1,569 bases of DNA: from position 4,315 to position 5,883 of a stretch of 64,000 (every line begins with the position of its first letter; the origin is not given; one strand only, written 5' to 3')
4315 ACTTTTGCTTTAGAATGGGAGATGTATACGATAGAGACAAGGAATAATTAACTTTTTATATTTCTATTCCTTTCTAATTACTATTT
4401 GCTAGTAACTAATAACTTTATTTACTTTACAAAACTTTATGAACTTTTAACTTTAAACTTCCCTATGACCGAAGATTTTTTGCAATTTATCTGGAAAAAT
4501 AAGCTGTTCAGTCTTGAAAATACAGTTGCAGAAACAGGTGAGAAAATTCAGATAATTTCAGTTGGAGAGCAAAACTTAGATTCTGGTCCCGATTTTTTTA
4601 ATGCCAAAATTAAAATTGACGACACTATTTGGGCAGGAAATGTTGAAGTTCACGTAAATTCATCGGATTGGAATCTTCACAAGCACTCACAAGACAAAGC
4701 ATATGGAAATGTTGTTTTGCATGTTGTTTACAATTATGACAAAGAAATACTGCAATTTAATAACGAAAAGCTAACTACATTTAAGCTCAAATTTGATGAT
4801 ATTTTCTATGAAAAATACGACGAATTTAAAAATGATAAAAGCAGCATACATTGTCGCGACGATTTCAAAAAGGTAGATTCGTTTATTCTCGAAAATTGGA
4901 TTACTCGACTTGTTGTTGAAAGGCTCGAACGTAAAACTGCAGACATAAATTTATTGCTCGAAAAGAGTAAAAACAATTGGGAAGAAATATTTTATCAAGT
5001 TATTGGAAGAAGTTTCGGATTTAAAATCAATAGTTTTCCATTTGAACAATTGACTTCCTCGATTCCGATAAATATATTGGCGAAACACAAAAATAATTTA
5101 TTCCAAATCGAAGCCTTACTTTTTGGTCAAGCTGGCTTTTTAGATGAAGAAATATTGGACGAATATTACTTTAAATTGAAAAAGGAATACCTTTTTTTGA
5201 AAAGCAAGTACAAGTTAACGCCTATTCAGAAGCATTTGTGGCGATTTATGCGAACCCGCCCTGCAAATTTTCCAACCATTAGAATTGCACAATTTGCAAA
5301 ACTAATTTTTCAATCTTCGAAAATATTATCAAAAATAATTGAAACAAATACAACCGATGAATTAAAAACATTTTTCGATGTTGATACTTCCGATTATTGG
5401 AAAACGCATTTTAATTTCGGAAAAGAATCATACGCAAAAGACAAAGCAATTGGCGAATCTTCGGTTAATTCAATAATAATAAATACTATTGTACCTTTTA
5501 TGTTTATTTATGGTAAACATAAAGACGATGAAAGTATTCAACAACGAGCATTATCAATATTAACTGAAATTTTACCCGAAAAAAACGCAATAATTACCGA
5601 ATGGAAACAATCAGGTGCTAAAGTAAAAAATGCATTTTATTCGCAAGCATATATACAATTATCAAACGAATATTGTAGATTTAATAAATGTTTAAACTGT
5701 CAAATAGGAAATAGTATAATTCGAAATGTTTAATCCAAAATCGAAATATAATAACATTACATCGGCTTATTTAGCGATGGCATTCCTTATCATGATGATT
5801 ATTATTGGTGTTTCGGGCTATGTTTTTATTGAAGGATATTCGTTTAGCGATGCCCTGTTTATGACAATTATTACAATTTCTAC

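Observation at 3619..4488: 826-bp cassette inserted at the 5' end of the DUF2851 gene, bounded by an imperfect duplication of the gene's start region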

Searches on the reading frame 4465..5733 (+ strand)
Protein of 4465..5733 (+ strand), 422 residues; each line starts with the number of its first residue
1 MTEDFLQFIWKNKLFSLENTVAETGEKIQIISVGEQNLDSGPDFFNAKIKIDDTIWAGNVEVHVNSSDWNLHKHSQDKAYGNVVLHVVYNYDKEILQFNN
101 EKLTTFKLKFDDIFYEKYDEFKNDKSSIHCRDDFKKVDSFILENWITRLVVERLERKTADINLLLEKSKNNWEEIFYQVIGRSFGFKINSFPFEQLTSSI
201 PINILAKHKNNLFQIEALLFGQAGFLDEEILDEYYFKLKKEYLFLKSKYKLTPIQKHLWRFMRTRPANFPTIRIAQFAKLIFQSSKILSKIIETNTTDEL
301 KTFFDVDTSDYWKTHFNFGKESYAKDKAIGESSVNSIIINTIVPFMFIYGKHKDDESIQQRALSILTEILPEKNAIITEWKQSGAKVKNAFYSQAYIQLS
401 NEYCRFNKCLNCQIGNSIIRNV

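Call 9: search_protein_families(library=pfam, proteins=[window:4465-5733:+], max_evalue=1)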
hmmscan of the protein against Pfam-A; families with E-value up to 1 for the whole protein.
window:4465-5733:+ (422 aa): 1 family
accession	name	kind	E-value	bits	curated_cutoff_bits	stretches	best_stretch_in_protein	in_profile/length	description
PF11013.13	DUF2851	-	5e-147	490.2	25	1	3-374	1-374/375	Protein of unknown function (DUF2851)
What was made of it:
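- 4465..5733 (+): Intact DUF2851 gene. Pfam PF11013, E 5e-147, profile positions 1-374 of 375 (call 9).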

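Call 12: find_encoding_contigs(protein=window:4465-5733:+, flank=10000, max_places=10)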
Protein window:4465-5733:+ (422 aa): 18 contigs read that carry it; 10 places shown.
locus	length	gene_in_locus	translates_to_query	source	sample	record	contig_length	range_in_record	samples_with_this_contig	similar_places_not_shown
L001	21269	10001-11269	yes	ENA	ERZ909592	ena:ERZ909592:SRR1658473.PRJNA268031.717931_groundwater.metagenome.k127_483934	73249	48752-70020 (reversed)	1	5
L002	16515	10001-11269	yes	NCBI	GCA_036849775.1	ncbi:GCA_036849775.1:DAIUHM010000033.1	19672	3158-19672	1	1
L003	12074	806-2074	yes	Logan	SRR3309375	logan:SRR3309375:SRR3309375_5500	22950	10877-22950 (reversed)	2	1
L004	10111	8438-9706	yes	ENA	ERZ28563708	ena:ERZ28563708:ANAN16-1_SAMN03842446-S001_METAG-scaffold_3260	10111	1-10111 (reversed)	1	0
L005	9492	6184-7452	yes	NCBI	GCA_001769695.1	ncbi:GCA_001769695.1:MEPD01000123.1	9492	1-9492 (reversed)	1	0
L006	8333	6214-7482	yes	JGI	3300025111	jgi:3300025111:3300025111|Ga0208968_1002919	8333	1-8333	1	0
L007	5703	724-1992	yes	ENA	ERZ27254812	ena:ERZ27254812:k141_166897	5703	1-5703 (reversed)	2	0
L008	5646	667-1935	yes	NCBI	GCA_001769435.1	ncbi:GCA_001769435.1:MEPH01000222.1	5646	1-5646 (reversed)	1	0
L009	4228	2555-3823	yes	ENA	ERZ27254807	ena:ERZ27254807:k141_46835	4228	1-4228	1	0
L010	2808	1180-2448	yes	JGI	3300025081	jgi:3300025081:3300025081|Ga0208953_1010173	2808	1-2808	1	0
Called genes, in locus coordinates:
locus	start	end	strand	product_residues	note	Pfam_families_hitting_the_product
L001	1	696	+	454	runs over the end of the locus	PF01546:Peptidase_M20, PF07687:M20_dimer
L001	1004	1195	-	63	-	-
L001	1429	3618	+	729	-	PF12437:GSIII_N, PF00120:Gln-synt_C, PF18318:Gln-synt_C-ter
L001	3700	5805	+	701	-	PF07719:TPR_2 (faint), PF07676:PD40 (faint), PF00691:OmpA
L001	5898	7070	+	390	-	PF00586:AIRS, PF02769:AIRS_C (faint)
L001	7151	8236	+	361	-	PF03462:PCRF, PF00472:RF-1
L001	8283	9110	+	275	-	PF00215:OMPdecase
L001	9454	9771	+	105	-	-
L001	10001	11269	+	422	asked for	PF11013:DUF2851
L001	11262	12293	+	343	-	PF07885:Ion_trans_2, PF02254:TrkA_N, PF22614:Slo-like_RCK (weak), PF02080:TrkA_C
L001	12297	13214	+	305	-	PF01370:Epimerase, PF02719:Polysacc_synt_2, PF04321:RmlD_sub_bind, PF16363:GDP_Man_Dehyd, PF07993:NAD_binding_4 (weak)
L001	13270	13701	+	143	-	PF03168:LEA_2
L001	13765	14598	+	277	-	PF00582:Usp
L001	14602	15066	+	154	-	-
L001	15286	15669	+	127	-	-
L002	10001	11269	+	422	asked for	PF11013:DUF2851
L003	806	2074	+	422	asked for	PF11013:DUF2851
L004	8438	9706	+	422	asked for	PF11013:DUF2851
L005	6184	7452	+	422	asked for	PF11013:DUF2851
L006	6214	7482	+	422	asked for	PF11013:DUF2851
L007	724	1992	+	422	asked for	PF11013:DUF2851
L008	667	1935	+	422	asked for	PF11013:DUF2851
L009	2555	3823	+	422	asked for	PF11013:DUF2851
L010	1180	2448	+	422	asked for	PF11013:DUF2851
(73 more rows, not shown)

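Call 15: find_related_loci(query=window:4465-5733:+, collection=genome_contigs, flank=6000)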
Query window:4465-5733:+ (422 aa) in genome_contigs; peptide patterns used: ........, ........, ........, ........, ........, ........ (x = any residue, [..] = any of these).
100 stretches matched a pattern; 52 encode a relative of the query (tblastn E <= 1e-3); 52 distinct loci.
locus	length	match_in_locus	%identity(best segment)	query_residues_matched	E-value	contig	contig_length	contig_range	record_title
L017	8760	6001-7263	49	1-420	1e-145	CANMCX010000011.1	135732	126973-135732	uncultured Marinifilum sp. isolate 1640.fasta genome assembly, contig: NODE_11, whole genome shotgun sequence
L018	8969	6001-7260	49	1-420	4e-142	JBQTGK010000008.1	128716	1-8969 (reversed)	Marinifilum sp. RC60d5 c_000000000008, whole genome shotgun sequence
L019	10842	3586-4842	48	1-419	4e-142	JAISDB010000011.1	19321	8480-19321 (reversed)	MAG: Prevotellaceae bacterium isolate Gx485_bin110 k119_1344437, whole genome shotgun sequence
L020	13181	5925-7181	49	1-419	1e-141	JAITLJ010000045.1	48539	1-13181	MAG: Prevotellaceae bacterium isolate Pcl387_bin97 k119_3185662, whole genome shotgun sequence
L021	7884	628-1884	48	1-419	3e-141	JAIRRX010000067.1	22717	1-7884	MAG: Prevotellaceae bacterium isolate Ct408_bin144 k119_5114906, whole genome shotgun sequence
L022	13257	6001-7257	49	1-419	2e-140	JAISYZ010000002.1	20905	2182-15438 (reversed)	MAG: Prevotellaceae bacterium isolate Nc350_bin61 k119_1151129, whole genome shotgun sequence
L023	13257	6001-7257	47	1-419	5e-140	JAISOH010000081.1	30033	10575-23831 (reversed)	MAG: Prevotellaceae bacterium isolate Iy174_bin36 k119_875184, whole genome shotgun sequence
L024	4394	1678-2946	46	1-422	3e-142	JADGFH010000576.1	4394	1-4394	MAG: Labilibaculum sp. isolate OB13 NODE_4313_length_4394_cov_3.425611, whole genome shotgun sequence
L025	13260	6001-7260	49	1-419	4e-139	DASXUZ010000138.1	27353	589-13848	MAG TPA_asm: Prolixibacteraceae bacterium isolate SMAG_U4731 k141_393633, whole genome shotgun sequence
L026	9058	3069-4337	48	1-422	9e-138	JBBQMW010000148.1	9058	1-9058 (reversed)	MAG: Bacteroidales bacterium isolate Co_metawrap_362 Cmw_362_k141_8710297_length_9058_cov_29.0000, whole genome shotgun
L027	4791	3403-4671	49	1-422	3e-139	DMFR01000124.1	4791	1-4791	MAG TPA_asm: Prolixibacteraceae bacterium isolate UBA10471 contig_14862, whole genome shotgun sequence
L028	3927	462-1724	47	1-420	6e-141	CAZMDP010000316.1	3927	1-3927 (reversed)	MAG TPA_asm: uncultured Prolixibacteraceae bacterium isolate binchicken_co168_198 genome assembly, contig: NODE_32132_le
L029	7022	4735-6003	47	1-422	3e-137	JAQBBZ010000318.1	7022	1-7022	MAG: Labilibaculum sp. isolate MAG_350_bin-06 350_bin-06_ctg-318, whole genome shotgun sequence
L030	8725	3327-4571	47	1-415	4e-137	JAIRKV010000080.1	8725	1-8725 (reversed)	MAG: Prevotellaceae bacterium isolate Cc175_bin18 k119_444758, whole genome shotgun sequence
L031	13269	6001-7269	47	1-422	1e-136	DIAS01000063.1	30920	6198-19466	MAG TPA_asm: Bacteroidales bacterium UBA5072 UBA5072_contig_2362, whole genome shotgun sequence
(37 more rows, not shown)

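Call 22: find_homologous_proteins(query=window:4465-5733:+, max_evalue=1e-100)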
Query window:4465-5733:+ (422 aa): 6326 proteins with E <= 1e-100 among 8000 candidates; the best 120 are listed.
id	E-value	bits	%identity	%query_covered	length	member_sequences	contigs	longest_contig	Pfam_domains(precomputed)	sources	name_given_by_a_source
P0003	1.6e-280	948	100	100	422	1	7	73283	PF11013.14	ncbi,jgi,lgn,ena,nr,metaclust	ncbi:MAG TPA: DUF2851 domain-containing protein [Bacteroidales bacterium]|nr:MAG: hypothetical prote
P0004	1.5e-213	727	76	100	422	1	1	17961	PF11013.14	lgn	-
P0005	2.3e-169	582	61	100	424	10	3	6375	PF11013.14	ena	-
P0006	2.6e-157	542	57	100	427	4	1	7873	PF11013.14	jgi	-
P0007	6.2e-156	538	55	99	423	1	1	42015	PF11013.14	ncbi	ncbi:DUF2851 family protein [Bacteroidota bacterium]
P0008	2.1e-155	536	54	100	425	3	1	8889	PF11013.14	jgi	-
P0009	1.3e-153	530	55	100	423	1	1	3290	PF11013.14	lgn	-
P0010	1.4e-153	530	58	99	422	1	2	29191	PF11013.14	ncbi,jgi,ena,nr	ncbi:MAG: DUF2851 domain-containing protein [Bacteroidetes bacterium]|nr:MAG: DUF2851 domain-contain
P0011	5.8e-153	528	53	100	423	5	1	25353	PF11013.14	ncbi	ncbi:MAG: DUF2851 family protein [Bacteroidales bacterium]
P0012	6.0e-153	528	55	100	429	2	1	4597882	PF11013.14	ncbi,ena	-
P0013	7.8e-153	527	55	100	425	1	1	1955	PF11013.14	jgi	jgi:hypothetical protein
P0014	7.5e-152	524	55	100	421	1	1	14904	PF11013.14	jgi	-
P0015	1.8e-151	523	55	100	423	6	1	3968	PF11013.14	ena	-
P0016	1.9e-151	523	55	99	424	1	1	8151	PF11013.14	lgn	-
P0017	3.3e-151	522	53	100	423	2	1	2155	PF11013.14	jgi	jgi:hypothetical protein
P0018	4.5e-151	522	54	100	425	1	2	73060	PF11013.14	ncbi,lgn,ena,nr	ncbi:MAG: DUF2851 family protein [Bacteroidales bacterium]|nr:DUF2851 family protein [Bacteroidales 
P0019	4.8e-151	521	55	100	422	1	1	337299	PF11013.14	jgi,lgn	jgi:hypothetical protein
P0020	8.4e-151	521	54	100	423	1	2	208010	PF11013.14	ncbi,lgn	-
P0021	9.8e-151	520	56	99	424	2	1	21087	PF11013.14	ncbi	-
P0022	1.5e-150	520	54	100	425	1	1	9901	PF11013.14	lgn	-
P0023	2.2e-150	519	54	100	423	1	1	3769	PF11013.14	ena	-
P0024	2.4e-150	519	54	100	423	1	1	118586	PF11013.14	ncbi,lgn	-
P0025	2.6e-150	519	54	99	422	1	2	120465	PF11013.14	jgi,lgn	jgi:hypothetical protein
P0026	3.0e-150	519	54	99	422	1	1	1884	PF11013.14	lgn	-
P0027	3.1e-150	519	55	100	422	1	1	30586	PF11013.14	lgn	-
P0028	6.5e-150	518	54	100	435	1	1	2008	PF11013.14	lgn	-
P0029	8.3e-150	517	51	100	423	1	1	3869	PF11013.14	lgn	-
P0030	8.9e-150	517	54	100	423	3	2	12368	PF11013.14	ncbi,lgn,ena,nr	ncbi:MAG: DUF2851 family protein [Bacteroidales bacterium]|nr:DUF2851 family protein [Bacteroidales 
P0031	9.1e-150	517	51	100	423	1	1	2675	PF11013.14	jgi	jgi:FPC/CPF motif-containing protein YcgG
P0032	9.7e-150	517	56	99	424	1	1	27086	PF11013.14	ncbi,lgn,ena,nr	ncbi:MAG: DUF2851 family protein [Bacteroidales bacterium]|nr:DUF2851 family protein [Bacteroidales 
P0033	1.4e-149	517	52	100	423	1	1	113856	PF11013.14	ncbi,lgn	ncbi:MAG: DUF2851 family protein [Thiohalospira sp.]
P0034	1.4e-149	517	54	100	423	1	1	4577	PF11013.14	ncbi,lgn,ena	-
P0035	2.1e-149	516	53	99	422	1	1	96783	PF11013.14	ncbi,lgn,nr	ncbi:MAG: DUF2851 family protein [Bacteroidales bacterium]|nr:DUF2851 family protein [Bacteroidales 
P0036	2.1e-149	516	55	100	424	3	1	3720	PF11013.14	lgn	-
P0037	2.6e-149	516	53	100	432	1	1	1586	PF11013.14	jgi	jgi:hypothetical protein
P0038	2.6e-149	516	53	100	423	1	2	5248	PF11013.14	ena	-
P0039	2.9e-149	516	53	100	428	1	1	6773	PF11013.14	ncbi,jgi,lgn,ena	-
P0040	3.2e-149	515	53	100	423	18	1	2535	PF11013.14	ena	-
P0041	3.3e-149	515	55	100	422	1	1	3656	PF11013.14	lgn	-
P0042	4.3e-149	515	55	99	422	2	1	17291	PF11013.14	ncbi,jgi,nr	ncbi:MAG: DUF2851 family protein [Bacteroidales bacterium]|jgi:hypothetical protein|nr:DUF2851 famil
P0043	8.4e-149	514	55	99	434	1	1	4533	PF11013.14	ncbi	-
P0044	1.1e-148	514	56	99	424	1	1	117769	PF11013.14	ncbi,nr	ncbi:MAG: DUF2851 family protein [Bacteroidetes bacterium]|nr:DUF2851 family protein [Bacteroidota b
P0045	1.3e-148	513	55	100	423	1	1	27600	PF11013.14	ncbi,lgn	-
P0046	1.6e-148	513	54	100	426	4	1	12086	PF11013.14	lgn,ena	-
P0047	1.8e-148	513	54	100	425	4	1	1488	PF11013.14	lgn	-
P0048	2.0e-148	513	55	99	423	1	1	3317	PF11013.14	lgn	-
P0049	2.2e-148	513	53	100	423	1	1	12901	PF11013.14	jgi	-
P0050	2.7e-148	512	54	99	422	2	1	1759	PF11013.14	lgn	-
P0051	3.2e-148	512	53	100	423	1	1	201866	PF11013.14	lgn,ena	-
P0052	3.7e-148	512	52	100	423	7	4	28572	PF11013.14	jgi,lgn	jgi:hypothetical protein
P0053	3.9e-148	512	52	100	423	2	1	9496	PF11013.14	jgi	jgi:hypothetical protein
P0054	4.2e-148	512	51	100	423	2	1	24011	PF11013.14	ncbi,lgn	-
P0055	5.5e-148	511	55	100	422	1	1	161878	PF11013.14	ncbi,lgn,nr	ncbi:MAG: DUF2851 family protein [Bacteroidetes bacterium]|nr:DUF2851 family protein [Bacteroidota b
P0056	5.7e-148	511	54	99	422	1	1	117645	PF11013.14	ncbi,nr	ncbi:MAG: DUF2851 family protein [Bacteroidales bacterium]|nr:DUF2851 family protein [Bacteroidales 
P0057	5.9e-148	511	54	100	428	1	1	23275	PF11013.14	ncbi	-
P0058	7.0e-148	511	55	99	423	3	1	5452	PF11013.14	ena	-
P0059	7.9e-148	511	54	100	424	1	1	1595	PF11013.14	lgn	-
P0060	8.4e-148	511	53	100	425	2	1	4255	PF11013.14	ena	-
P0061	8.9e-148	511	55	100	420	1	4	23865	PF11013.14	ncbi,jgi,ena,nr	ncbi:MAG: hypothetical protein A2041_06835 [Bacteroidetes bacterium GWA2_31_9b]|nr:MAG: hypothetical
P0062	1.0e-147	511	51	100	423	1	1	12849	PF11013.14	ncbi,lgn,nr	ncbi:MAG: DUF2851 family protein [Bacteroidota bacterium]|nr:DUF2851 family protein [Bacteroidota ba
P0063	1.3e-147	510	53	99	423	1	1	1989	PF11013.14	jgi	jgi:hypothetical protein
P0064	1.4e-147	510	51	100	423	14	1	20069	PF11013.14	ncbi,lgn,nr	ncbi:MAG: DUF2851 family protein [Bacteroidota bacterium]|nr:DUF2851 family protein [Bacteroidota ba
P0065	1.7e-147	510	54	100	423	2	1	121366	PF11013.14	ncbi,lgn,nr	ncbi:MAG: DUF2851 family protein [Bacteroidales bacterium]|nr:DUF2851 family protein [Bacteroidales 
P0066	1.7e-147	510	54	100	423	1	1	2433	PF11013.14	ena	-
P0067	1.8e-147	510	53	100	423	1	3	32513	PF11013.14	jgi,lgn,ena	-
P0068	2.2e-147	509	54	100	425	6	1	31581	PF11013.14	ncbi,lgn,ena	-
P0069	2.8e-147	509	55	99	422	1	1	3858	PF11013.14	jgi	jgi:hypothetical protein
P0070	2.8e-147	509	53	99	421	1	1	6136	PF11013.14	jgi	-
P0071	3.5e-147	509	54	100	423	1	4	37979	PF11013.14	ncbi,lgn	ncbi:MAG: DUF2851 family protein [Bacteroidales bacterium]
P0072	3.7e-147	509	53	100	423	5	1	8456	PF11013.14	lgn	-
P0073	6.1e-147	508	51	100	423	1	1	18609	PF11013.14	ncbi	ncbi:MAG: DUF2851 family protein [Bacteroidales bacterium]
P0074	6.5e-147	508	55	96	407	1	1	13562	PF11013.14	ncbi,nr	ncbi:MAG: DUF2851 family protein, partial [Bacteroidia bacterium]|nr:DUF2851 family protein [Bactero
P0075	8.1e-147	508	53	99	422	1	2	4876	PF11013.14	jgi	jgi:hypothetical protein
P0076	1.1e-146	507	54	100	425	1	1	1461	PF11013.14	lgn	-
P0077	1.3e-146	507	53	100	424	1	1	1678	PF11013.14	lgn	-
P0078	1.4e-146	507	54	100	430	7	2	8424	PF11013.14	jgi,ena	-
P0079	1.5e-146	507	54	99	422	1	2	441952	PF11013.14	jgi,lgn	jgi:hypothetical protein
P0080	1.7e-146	507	51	100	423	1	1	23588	PF11013.14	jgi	-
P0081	1.9e-146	506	54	100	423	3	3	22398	PF11013.14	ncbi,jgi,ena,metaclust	metaclust:\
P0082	2.4e-146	506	56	100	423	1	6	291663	PF11013.14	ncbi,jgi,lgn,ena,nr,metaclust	ncbi:MAG: hypothetical protein A2W99_17695 [Bacteroidetes bacterium GWF2_33_16]|nr:MAG: hypothetical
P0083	2.5e-146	506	53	100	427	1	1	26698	PF11013.14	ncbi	-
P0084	2.5e-146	506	53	99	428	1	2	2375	PF11013.14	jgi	-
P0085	3.2e-146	506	53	100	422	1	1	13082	PF11013.14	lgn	-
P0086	3.2e-146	506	53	100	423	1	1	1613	PF11013.14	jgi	-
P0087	3.3e-146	506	53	100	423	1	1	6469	PF11013.14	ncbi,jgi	-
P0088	4.4e-146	505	52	100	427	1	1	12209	PF11013.14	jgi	-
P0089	4.4e-146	505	53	99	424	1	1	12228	PF11013.14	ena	-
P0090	5.8e-146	505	53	100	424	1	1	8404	PF11013.14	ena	-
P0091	6.5e-146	505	52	100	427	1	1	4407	PF11013.14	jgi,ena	-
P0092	6.9e-146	504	53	100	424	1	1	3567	PF11013.14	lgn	-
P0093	8.6e-146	504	53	100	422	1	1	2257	PF11013.14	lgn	-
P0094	8.8e-146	504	52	99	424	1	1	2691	PF11013.14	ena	-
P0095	9.2e-146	504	50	100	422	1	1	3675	PF11013.14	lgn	-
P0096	1.0e-145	504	53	99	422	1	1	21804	PF11013.14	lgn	-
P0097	1.2e-145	504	53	100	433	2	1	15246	PF11013.14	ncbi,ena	-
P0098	1.3e-145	504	52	100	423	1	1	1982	PF11013.14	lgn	-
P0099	1.3e-145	504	54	100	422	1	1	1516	PF11013.14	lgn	-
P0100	1.4e-145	503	53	100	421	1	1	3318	PF11013.14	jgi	-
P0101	1.5e-145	503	51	100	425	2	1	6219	PF11013.14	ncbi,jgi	-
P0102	1.9e-145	503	53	99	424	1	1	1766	PF11013.14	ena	-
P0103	2.0e-145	503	54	100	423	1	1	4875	PF11013.14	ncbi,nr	ncbi:MAG: DUF2851 family protein [Bacteroidales bacterium]|nr:DUF2851 family protein [Bacteroidales 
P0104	2.5e-145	503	53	99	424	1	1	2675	PF11013.14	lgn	-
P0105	2.5e-145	503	55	100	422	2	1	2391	PF11013.14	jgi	-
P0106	2.6e-145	503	53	100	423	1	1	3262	PF11013.14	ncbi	-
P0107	3.3e-145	502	50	100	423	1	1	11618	PF11013.14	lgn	-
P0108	3.7e-145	502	52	100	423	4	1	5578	PF11013.14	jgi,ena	-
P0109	4.5e-145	502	52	100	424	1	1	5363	PF11013.14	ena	-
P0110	4.6e-145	502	53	100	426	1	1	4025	PF11013.14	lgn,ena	-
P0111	4.9e-145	502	54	100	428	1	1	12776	PF11013.14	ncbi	-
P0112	6.1e-145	501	53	100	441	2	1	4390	PF11013.14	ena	-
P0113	6.1e-145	501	53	99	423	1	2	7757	PF11013.14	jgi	-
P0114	8.2e-145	501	53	100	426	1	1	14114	PF11013.14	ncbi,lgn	-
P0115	8.7e-145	501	52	99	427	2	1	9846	PF11013.14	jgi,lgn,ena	-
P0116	1.2e-144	500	52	99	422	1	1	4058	PF11013.14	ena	-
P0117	1.6e-144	500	50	99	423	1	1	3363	PF11013.14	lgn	-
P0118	1.8e-144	500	52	99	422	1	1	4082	PF11013.14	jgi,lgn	-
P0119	2.0e-144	500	52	100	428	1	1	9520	PF11013.14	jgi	-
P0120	2.7e-144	499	52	99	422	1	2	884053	PF11013.14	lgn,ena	-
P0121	2.9e-144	499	52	99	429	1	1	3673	PF11013.14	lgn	-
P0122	3.5e-144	499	53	100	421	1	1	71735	PF11013.14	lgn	-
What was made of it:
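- On Site-specific integrative element (attL-cargo-attR): No relative closer than 76% identity is available (call 22).
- No relative between 76% and 100% identity exists in the databases, so no truly recent empty site was seen (call 22).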

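Call 23: find_encoding_contigs(protein=P0004, flank=10000, max_places=4)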
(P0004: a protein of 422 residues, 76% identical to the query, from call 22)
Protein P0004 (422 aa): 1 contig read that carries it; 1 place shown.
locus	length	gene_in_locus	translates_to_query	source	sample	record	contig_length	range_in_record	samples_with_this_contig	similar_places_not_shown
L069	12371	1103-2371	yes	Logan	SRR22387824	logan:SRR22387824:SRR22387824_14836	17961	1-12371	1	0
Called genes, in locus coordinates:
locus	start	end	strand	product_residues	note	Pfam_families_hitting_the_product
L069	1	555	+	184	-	?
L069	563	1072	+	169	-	-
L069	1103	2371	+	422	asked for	PF11013:DUF2851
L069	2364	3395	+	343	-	PF07885:Ion_trans_2, PF02254:TrkA_N, PF02080:TrkA_C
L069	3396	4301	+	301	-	PF01073:3Beta_HSD (weak), PF01370:Epimerase, PF02719:Polysacc_synt_2, PF04321:RmlD_sub_bind, PF13460:NAD_binding_10 (faint), PF16363:GDP_Man_Dehyd, PF07993:NAD_binding_4 (weak)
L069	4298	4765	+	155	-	PF03168:LEA_2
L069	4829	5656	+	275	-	PF00582:Usp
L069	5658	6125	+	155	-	PF05036:SPOR (weak)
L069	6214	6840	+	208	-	PF22322:DUF6973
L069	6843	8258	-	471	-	PF00474:SSF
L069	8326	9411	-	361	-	PF00685:Sulfotransfer_1, PF13469:Sulfotransfer_3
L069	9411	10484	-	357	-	PF08545:ACP_syn_III (weak), PF08541:ACP_syn_III_C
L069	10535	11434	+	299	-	PF13201:PCMD (weak), PF18962:Por_Secre_tail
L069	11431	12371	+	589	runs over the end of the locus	PF05935:Arylsulfotrans, PF14269:Arylsulfotran_2, PF18962:Por_Secre_tail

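Call 24: find_encoding_contigs(protein=P0005, flank=6000, max_places=3)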
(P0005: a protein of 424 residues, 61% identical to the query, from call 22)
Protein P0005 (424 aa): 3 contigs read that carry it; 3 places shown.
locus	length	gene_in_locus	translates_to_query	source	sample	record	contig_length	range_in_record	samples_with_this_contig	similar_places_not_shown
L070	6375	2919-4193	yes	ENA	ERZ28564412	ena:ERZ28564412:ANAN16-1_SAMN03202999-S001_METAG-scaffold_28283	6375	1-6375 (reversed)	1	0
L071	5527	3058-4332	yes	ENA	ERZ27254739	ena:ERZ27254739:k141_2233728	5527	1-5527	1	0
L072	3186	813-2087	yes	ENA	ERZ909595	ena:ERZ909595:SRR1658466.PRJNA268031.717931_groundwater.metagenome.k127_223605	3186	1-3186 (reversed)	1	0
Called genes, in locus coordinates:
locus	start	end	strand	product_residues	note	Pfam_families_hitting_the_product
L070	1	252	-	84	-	?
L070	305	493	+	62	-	-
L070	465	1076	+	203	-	-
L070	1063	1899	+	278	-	PF04371:PAD_porph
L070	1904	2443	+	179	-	-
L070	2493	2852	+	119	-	-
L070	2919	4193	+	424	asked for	PF11013:DUF2851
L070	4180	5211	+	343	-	PF07885:Ion_trans_2, PF02254:TrkA_N, PF02080:TrkA_C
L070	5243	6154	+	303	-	-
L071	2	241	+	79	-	?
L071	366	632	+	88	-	-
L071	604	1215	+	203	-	-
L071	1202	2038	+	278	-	PF04371:PAD_porph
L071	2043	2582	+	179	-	-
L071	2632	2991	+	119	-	-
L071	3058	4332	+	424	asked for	PF11013:DUF2851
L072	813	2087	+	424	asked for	PF11013:DUF2851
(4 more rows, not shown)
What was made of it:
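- L070 has yet other small ORFs upstream of DUF2851 (call 24).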
